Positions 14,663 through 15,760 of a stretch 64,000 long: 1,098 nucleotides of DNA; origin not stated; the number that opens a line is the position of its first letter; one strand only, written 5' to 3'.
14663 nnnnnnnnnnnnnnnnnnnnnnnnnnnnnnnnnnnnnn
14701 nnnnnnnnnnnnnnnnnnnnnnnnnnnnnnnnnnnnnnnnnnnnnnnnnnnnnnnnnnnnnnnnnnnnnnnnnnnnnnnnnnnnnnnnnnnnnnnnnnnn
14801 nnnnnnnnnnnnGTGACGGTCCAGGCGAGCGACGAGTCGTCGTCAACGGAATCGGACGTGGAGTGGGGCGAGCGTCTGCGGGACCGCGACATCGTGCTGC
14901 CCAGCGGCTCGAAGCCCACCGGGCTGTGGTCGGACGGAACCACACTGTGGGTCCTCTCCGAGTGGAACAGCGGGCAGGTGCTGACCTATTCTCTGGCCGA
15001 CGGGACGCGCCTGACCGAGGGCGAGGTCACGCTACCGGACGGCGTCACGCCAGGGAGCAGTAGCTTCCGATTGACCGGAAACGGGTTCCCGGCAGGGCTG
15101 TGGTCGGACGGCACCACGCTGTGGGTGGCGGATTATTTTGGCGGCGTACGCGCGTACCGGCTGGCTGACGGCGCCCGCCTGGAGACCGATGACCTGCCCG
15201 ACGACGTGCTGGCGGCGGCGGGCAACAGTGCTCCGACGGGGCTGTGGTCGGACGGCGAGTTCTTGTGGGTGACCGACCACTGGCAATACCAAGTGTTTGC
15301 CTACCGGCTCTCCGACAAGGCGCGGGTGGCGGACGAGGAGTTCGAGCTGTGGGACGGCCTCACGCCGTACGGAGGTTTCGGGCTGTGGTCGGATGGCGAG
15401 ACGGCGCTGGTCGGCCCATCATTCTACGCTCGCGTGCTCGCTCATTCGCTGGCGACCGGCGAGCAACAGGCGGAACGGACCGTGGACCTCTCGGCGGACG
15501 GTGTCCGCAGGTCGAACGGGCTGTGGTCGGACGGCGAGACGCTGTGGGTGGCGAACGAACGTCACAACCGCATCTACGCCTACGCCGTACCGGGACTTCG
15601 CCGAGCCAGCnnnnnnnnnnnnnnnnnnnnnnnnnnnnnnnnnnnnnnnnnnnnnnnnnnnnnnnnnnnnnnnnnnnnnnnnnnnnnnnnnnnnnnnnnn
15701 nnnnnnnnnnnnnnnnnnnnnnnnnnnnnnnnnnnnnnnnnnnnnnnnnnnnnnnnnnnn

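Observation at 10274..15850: Unusual multidomain architecture and compositional mosaicism of the giant secreted protein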

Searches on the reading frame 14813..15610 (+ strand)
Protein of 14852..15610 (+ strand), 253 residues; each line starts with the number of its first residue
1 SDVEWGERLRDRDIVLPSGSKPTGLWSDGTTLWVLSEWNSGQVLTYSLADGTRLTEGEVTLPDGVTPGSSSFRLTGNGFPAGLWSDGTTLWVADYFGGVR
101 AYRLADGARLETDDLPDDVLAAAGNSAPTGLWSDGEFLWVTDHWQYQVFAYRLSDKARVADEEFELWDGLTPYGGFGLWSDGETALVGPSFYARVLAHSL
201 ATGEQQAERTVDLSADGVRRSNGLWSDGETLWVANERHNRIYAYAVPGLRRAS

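Call 13: find_homologous_proteins(query=window:14852-15610:+)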
Query seq(253 aa) (253 aa): 350 proteins with E <= 0.001 among 4296 candidates; the best 120 are listed.
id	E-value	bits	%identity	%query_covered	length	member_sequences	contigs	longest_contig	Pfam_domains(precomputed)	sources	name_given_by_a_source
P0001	1.4e-62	230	49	98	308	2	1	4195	PF12733.14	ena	-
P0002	2.2e-62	229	50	98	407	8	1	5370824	PF12733.14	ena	-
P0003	3.7e-62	228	47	98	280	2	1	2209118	-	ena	-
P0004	4.5e-57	212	48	98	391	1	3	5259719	PF12733.14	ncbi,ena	-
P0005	3.8e-56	209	70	53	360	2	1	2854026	PF12799.14,PF13855.13,PF23952.2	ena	-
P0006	1.6e-55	207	45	94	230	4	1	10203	-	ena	-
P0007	2.2e-54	203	47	97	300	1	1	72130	PF12733.14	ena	-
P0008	1.2e-53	200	47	98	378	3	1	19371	PF12733.14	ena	-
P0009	2.1e-53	200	46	98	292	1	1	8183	PF12733.14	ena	-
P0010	9.4e-52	194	37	89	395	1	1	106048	PF25059.2,PF00041.28,PF08450.19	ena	-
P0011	6.3e-51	191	45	98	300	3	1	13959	-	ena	-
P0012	1.2e-50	190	37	89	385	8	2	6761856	PF12733.14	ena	-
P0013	1.3e-50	190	51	80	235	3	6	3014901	PF08450.19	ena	-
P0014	3.5e-50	189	35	90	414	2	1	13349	PF22729.2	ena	-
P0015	1.1e-49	187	45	67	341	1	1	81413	PF20041.6,PF05593.20,PF08450.19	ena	-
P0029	9.6e-43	165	41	90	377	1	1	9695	PF13360.14,PF07705.18,PF22729.2,PF08450.19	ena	-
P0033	4.1e-42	162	42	92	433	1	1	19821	PF12733.14,PF08450.19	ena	-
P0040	1.8e-39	154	34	94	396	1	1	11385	PF07705.18,PF22729.2,PF08450.19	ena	-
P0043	1.6e-38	151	46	55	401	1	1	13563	PF12799.14,PF13855.13,PF23952.2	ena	-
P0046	2.3e-37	147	38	86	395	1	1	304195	PF08450.19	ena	-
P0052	2.9e-36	143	35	94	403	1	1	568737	PF08450.19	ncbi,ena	-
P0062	9.6e-35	138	39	89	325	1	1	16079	PF22729.2,PF08450.19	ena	-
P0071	2.6e-33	134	35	89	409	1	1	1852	PF08450.19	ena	-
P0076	1.2e-32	131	33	96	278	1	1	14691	PF08450.19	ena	-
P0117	3.1e-28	117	40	69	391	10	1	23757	PF12733.14,PF13360.14,PF22729.2,PF08450.19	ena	-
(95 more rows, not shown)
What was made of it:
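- Tried and rejected: The best propeller match is 50% identical over the full length and 70% over half (call 13).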

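Call 19: search_solved_structures(query=window:14852-15610:+, max_evalue=10, show_alignments=2)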
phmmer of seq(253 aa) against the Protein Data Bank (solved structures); distinct sequences matched with E-value up to 10: 2.
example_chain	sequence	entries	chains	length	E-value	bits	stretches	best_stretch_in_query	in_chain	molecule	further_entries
4zcn_A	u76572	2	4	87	0.3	13.7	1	72-149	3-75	nvPizza2-S16S58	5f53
1gxr_A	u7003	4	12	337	0.88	12.1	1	83-132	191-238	TRANSDUCIN-LIKE ENHANCER PROTEIN 1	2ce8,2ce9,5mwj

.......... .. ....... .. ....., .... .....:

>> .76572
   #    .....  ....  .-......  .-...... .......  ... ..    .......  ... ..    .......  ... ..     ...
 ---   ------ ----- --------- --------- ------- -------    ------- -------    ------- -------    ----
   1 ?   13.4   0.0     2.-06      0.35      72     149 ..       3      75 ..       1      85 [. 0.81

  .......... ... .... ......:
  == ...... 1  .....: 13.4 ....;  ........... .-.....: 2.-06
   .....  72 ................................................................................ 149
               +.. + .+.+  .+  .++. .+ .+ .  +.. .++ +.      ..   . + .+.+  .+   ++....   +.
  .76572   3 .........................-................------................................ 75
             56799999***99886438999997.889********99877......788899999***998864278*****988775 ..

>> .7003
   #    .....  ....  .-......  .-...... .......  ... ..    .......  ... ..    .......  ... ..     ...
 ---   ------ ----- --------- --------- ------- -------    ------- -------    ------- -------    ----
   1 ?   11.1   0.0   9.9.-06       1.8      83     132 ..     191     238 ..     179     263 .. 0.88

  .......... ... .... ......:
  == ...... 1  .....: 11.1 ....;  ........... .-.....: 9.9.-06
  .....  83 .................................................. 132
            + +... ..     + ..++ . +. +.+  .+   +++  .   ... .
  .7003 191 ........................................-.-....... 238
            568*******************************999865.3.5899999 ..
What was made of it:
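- Closest known: NHL repeats, YWTD. Same: See the phmmer alignment to the designed NHL-type 'Pizza' protein (call 19).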

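Call 29: predict_structure(alignment_id=A1)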
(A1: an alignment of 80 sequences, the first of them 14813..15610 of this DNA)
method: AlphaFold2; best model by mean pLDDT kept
length: 266 residues; sequences in the alignment: 80
mean_pLDDT: 90.7   pTM: 0.89
mean pLDDT of the five models: 90.7, 90.7, 90.7, 90.7, 89.9
residues with pLDDT >= 90: 215; 70-90: 21; 50-70: 24; < 50: 6
segments of 3 or more residues with pLDDT < 50: 1-3
pLDDT, mean of each block of 10 residues (from residue 1): 51 82 97 96 96 93 96 75 52 94 94 95 95 96 98 97 98 98 93 98 94 97 95 93 96 97 78
secondary structure, 60 per line:
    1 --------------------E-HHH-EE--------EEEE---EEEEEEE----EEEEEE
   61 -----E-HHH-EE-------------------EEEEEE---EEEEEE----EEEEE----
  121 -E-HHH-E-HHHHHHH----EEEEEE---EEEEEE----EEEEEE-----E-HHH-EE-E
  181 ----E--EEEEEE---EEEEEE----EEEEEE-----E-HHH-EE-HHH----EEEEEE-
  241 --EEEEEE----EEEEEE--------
elements in order: E37-40 E44-50 E55-60 E93-98 E102-107 E112-116 H130-136 E141-146 E150-155 E160-165 E188-193 E197-202 E207-212 E234-239 E243-248 E253-258
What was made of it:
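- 14855..15604 (+): Five-bladed beta-propeller built from five LWSDG repeats, aa ~1694-1943. The N-terminal strand appears to close blade 5. AF2 pLDDT 90.7, pTM 0.89 (call 29).
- On NHL repeat (PF01436) / SGL (PF08450) six-bladed propellers: The model has five blades (call 29).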

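Call 43: search_protein_representatives(alignment_id=A1)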
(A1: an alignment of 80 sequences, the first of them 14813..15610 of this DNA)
Query: 80 sequences, 347 profile positions. Proteins with E-value up to 0.001 (for the whole library): 11390; up to 1e-10: 5728; up to 1e-30: 2684. The best 150 are listed.
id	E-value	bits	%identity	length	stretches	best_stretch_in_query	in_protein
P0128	0.0e+00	3662.3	-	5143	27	53-275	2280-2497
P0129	0.0e+00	3115.5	-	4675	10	13-291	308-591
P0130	0.0e+00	1950.8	-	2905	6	14-287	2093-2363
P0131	0.0e+00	1899.6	-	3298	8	13-306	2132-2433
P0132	0.0e+00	1788.8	-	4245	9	18-306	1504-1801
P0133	0.0e+00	1757.7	-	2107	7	14-303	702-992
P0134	0.0e+00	1738.7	-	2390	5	53-288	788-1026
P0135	0.0e+00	1717.6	-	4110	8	13-293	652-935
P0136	0.0e+00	1609.0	-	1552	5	19-287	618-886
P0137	0.0e+00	1601.3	-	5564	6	13-307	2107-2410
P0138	0.0e+00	1541.1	-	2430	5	42-285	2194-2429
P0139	0.0e+00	1503.8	-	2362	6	14-309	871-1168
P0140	0.0e+00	1481.3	-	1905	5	53-286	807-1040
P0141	0.0e+00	1437.4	-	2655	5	53-286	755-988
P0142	0.0e+00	1427.5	-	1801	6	13-301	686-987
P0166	0.0e+00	1115.4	-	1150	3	13-306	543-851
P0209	2.3e-265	894.9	-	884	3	10-307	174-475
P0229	4.2e-237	802.0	-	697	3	51-278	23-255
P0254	1.3e-221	751.1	-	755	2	30-294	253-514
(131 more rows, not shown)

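Call 46: search_protein_families(library=pfam, max_evalue=0.01, proteins=[P0136, P0166, P0209, P0229, P0254])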
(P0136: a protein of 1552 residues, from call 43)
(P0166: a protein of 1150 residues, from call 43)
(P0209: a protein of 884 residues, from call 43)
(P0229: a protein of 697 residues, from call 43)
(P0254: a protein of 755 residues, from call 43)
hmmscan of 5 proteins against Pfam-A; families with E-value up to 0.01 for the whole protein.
P0136 (1552 aa): 14 families
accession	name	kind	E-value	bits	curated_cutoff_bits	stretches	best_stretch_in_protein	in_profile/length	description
PF00041.27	fn3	-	3.5e-26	91.7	25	4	1215-1283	8-81/84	Fibronectin type III domain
PF22729.1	NCH3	-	6.1e-13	48.8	27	0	71-99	31-59/74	NACHT C-terminal Helical domain 3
PF25059.1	FN3_DSCAM-DSCAML_C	-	5.2e-11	43.2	39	0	931-961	44-74/89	DSCAM/DSCAML C-terminal Fn3-like domain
PF23608.1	Ig_ILCR1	-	8e-10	39.2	27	0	1247-1274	61-88/114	ILCR1 Ig-like domain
PF20822.2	Cmr2_hel_dom1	-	1.4e-07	32.3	27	0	53-72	21-40/93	CRISPR RNA silencing complex Cmr2 subunit, first helical domain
PF21268.3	Helic-prim_T7_N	-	6.2e-07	30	27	0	1405-1443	21-56/59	Bacteriophage T7 DNA helicase/primase, N-terminal a+b fold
PF08450.18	SGL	-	5.4e-05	23.4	26.3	0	84-125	140-183/246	SMP-30/Gluconolactonase/LRE-like region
PF02663.19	FmdE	-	0.0007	20.1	22.9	0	1513-1539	27-53/133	FmdE, Molybdenum formylmethanofuran dehydrogenase operon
PF24688.1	SseK_NleB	-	0.0012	18.5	25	0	595-655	196-256/317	SseK/NleB family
PF14900.11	DUF4493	-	0.0021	18.4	27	0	915-966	165-212/226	Domain of unknown function (DUF4493)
PF18562.6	CIDR1_gamma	-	0.0036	17.6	25.3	0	1000-1018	2-19/52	Cysteine-Rich Interdomain Region 1 gamma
PF16893.11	fn3_2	-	0.0038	17.8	27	0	933-967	55-89/89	Fibronectin type III domain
PF08329.16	ChitinaseA_N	-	0.0038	17.3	21.2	0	583-646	39-105/133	Chitinase A, N-terminal domain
PF17693.6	DUF5539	-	0.0054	16.7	25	0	860-896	44-84/251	Family of unknown function (DUF5539)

P0166 (1150 aa): 6 families
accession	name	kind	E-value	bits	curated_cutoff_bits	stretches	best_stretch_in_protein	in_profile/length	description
PF12733.13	Cadherin-like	-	3.6e-46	156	24.2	3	159-249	1-88/89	Cadherin-like beta sandwich domain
PF09136.16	Glucodextran_B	-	7.2e-09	35.9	27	1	187-247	16-81/83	Glucodextranase, domain B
PF00041.27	fn3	-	1.7e-08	35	25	1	42-132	2-83/84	Fibronectin type III domain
PF21268.3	Helic-prim_T7_N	-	2.4e-08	34.5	27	0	666-698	27-57/59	Bacteriophage T7 DNA helicase/primase, N-terminal a+b fold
PF16410.10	DUF5018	-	7.8e-06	25.4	38.2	0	903-936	192-225/352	Domain of unknown function (DUF5018)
PF19755.4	DUF6242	-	0.00035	20.9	29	2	512-681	45-209/217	Domain of unknown function (DUF6242)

P0209 (884 aa): 6 families
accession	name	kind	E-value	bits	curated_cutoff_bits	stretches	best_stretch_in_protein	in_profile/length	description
PF12733.13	Cadherin-like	-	3.2e-33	114.5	24.2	3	552-642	1-88/89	Cadherin-like beta sandwich domain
PF22729.1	NCH3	-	2.5e-09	37.3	27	0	416-443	35-62/74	NACHT C-terminal Helical domain 3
PF10282.15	Lactonase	-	7.4e-08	32.4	21.7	0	51-125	153-228/344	Lactonase, 7-bladed beta-propeller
PF19755.4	DUF6242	-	4.9e-06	27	29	2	160-265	77-172/217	Domain of unknown function (DUF6242)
PF24113.1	DUF7387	-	0.00024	21.8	27.9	0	382-407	11-34/85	Family of unknown function (DUF7387)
PF09136.16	Glucodextran_B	-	0.00093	19.5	27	0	149-212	13-82/83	Glucodextranase, domain B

P0229 (697 aa): 4 families
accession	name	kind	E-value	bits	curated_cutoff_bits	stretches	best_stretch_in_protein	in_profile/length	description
PF17963.7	Big_9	-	1.7e-06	29.3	23.6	1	515-588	15-89/89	Bacterial Ig domain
PF21268.3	Helic-prim_T7_N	-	6.4e-05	23.6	27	0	431-463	27-57/59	Bacteriophage T7 DNA helicase/primase, N-terminal a+b fold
PF22729.1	NCH3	-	0.00044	20.5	27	0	421-439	38-56/74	NACHT C-terminal Helical domain 3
PF21166.2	LSM12_LSM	-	0.0077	16.3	29.5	0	244-269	7-32/60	LSM12, LSM domain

P0254 (755 aa): 6 families
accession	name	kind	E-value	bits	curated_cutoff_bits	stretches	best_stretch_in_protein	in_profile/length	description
PF22729.1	NCH3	-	3e-15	56.2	27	0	524-550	31-57/74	NACHT C-terminal Helical domain 3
PF10282.15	Lactonase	-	2.2e-05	24.3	21.7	1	345-505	153-320/344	Lactonase, 7-bladed beta-propeller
PF03548.22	LolA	-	2.7e-05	24.4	23.6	0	430-512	43-119/165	Outer membrane lipoprotein carrier protein LolA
PF08450.18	SGL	-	0.00016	21.8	26.3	0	629-659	141-171/246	SMP-30/Gluconolactonase/LRE-like region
PF00665.32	rve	-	0.004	17.8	32.6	0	547-607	29-92/102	Integrase core domain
PF20822.2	Cmr2_hel_dom1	-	0.0081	17.1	27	0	448-470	19-40/93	CRISPR RNA silencing complex Cmr2 subunit, first helical domain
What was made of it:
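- Closest known: NHL repeats, YWTD. Same: Relatives have sub-threshold SGL or Lactonase hits (calls 13, 46).
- Many family members carry several propellers in one giant protein beside adhesion modules (calls 43, 46).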

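Call 54: search_solved_structures(query=A1, max_evalue=10, show_alignments=3)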
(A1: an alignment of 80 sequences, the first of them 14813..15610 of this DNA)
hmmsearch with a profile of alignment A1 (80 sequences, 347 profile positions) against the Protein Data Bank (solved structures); distinct sequences matched with E-value up to 10: 5.
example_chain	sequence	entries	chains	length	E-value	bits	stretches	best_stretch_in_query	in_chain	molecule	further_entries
5i8l_A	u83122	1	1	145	0.0055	18.9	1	51-127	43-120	Lysozyme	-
7plb_A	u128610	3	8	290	0.011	17.9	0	79-102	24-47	Smp-30/Cgr1 family protein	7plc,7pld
22gu_A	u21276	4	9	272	0.25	13.4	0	116-240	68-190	CJ1041C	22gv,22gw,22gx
1ri6_A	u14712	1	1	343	0.82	11.7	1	80-252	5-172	putative isomerase ybhE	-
2z2p_A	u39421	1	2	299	1.5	10.9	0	209-228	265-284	Virginiamycin B lyase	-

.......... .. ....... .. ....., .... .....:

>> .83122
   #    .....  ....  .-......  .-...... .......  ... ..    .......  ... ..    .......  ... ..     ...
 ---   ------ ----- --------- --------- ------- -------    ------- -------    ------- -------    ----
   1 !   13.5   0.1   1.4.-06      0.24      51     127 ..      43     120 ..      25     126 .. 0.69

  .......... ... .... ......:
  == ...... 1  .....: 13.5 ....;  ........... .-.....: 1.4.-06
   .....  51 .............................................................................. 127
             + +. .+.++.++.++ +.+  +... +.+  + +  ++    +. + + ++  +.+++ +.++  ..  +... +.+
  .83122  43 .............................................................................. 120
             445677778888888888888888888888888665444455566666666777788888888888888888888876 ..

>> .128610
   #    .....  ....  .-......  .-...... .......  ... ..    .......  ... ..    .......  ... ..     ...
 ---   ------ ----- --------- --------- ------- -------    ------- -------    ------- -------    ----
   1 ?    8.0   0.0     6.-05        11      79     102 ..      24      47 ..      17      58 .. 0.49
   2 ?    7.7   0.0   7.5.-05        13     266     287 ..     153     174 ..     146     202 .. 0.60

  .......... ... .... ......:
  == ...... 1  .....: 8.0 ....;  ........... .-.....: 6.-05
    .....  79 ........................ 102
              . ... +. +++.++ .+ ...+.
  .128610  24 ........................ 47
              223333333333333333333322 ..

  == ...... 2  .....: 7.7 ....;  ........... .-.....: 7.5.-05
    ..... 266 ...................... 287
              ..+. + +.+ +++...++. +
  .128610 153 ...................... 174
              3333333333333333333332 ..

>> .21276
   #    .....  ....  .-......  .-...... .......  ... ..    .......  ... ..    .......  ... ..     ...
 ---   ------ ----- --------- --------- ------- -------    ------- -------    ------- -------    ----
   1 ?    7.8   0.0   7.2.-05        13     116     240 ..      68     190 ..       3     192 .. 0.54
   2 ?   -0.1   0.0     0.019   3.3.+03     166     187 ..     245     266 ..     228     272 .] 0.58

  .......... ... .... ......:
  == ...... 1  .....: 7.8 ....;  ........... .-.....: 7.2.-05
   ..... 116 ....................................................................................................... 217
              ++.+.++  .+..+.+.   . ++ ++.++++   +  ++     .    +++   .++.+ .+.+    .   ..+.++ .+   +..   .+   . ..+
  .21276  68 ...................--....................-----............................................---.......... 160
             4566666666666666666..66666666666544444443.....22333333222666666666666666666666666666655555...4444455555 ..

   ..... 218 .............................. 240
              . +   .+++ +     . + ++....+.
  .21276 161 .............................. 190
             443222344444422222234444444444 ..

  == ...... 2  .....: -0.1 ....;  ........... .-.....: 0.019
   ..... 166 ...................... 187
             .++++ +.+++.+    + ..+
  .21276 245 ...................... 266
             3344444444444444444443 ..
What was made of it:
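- No PDB sequence match at E<=0.001 (calls 19, 54).
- Tried and rejected: The single sequence and the 80-sequence profile gave only chance-level hits: a designed 'Pizza' NHL protein at E 0.3, and a lysozyme GLWGNG repeat at E 0.0055 that I judged unrelated (calls 19, 54).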

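Call 57: find_encoding_contigs(protein=P0005, flank=10000, max_places=2)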
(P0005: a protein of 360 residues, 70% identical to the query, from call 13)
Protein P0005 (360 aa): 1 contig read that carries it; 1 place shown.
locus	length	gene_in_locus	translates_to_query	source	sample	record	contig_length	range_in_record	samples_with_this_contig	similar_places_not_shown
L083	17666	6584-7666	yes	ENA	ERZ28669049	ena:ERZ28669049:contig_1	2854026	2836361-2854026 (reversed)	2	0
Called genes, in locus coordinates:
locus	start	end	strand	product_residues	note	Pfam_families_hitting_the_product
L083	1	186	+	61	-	?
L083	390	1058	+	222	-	PF00459:Inositol_P (faint)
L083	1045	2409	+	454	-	PF00483:NTP_transferase (weak), PF12804:NTP_transf_3, PF01066:CDP-OH_P_transf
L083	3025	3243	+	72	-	PF12762:DDE_Tnp_IS1595 (weak)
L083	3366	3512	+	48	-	PF01527:HTH_Tnp_1 (weak)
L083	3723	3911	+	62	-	-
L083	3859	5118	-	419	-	PF00872:Transposase_mut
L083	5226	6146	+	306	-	-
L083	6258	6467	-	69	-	PF13333:rve_2 (weak)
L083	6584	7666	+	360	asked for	PF23952:LRR_EndoS (faint), PF13855:LRR_8 (faint), PF12799:LRR_4 (weak)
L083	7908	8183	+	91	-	-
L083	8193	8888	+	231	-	PF00665:rve (faint), PF13610:DDE_Tnp_IS240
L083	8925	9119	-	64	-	-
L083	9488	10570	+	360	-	PF13384:HTH_23, PF13518:HTH_28, PF13551:HTH_29, PF13565:HTH_32, PF13358:DDE_3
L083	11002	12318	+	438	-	PF00924:MS_channel_2nd, PF21082:MS_channel_3rd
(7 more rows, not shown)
